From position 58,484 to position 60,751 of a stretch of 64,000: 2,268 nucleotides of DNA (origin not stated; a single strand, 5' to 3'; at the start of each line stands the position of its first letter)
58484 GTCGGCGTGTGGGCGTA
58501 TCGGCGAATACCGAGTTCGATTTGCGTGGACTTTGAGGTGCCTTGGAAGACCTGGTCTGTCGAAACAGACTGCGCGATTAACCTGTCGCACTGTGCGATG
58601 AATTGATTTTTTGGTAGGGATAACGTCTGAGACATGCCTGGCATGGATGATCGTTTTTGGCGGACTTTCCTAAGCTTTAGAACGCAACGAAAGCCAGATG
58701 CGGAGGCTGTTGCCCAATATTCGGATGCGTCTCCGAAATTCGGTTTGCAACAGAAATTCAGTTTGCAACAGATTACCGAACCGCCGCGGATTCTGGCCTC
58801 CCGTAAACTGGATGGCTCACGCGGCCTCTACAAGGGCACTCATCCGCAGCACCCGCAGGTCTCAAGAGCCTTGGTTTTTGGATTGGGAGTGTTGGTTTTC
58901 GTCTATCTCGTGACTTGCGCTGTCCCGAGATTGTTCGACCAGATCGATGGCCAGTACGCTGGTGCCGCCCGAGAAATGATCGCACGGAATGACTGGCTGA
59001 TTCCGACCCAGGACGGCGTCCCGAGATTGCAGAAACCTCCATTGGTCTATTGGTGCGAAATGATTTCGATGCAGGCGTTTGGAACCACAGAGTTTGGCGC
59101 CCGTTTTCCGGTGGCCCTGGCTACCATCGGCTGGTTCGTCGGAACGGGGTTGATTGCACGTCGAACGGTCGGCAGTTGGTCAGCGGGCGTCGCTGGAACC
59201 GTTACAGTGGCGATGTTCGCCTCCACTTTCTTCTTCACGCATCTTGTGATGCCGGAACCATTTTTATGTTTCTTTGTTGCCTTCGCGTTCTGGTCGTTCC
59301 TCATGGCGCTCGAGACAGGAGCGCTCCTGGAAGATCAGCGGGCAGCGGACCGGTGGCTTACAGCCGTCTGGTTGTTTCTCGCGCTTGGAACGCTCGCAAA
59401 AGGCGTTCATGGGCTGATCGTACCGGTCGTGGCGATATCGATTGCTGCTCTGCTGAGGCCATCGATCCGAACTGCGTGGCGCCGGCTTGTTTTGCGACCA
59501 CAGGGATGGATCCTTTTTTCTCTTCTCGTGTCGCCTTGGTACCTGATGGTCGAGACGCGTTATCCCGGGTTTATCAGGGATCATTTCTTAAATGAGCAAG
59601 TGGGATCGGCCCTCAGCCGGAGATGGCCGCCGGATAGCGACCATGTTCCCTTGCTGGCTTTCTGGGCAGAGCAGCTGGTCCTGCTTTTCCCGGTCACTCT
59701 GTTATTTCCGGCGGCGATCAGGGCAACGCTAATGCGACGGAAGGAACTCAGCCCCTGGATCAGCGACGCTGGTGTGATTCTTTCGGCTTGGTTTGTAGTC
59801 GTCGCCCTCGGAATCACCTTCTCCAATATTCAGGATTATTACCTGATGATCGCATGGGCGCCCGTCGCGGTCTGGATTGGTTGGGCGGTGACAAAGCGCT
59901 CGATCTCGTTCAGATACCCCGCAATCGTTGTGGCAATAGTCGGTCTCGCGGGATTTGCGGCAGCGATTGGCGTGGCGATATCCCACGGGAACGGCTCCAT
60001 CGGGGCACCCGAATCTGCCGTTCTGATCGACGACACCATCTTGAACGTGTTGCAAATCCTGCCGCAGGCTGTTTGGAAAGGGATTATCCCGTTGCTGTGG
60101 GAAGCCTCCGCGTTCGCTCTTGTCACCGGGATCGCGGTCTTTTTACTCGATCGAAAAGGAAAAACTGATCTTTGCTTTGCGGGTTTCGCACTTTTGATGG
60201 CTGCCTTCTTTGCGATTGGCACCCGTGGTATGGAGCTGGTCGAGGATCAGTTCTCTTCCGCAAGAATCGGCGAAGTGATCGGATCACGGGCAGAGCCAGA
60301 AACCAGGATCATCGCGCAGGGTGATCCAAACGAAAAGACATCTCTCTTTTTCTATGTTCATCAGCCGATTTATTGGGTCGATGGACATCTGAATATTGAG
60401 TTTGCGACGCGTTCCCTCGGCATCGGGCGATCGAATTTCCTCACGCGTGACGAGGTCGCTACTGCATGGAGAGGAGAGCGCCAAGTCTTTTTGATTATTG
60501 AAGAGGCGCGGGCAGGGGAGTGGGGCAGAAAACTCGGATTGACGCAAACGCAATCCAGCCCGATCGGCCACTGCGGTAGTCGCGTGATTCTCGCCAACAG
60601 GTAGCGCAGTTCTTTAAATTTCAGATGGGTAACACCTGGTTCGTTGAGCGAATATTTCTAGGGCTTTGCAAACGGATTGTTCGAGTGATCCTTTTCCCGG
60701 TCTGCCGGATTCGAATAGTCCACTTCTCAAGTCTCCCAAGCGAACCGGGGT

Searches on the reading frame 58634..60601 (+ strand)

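Call 24: search_protein_families(library=pfam, proteins=[window:58634-60601:+])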
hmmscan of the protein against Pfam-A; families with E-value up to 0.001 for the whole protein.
window:58634-60601:+ (656 aa): 2 families
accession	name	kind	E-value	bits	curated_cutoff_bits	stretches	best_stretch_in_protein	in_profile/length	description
PF02366.24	PMT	-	1.4e-11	44.9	22.7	1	101-313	23-241/245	Dolichyl-phosphate-mannose-protein mannosyltransferase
PF13231.12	PMT_2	-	3.6e-09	37.5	26.1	1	134-302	2-157/160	Dolichyl-phosphate-mannose-protein mannosyltransferase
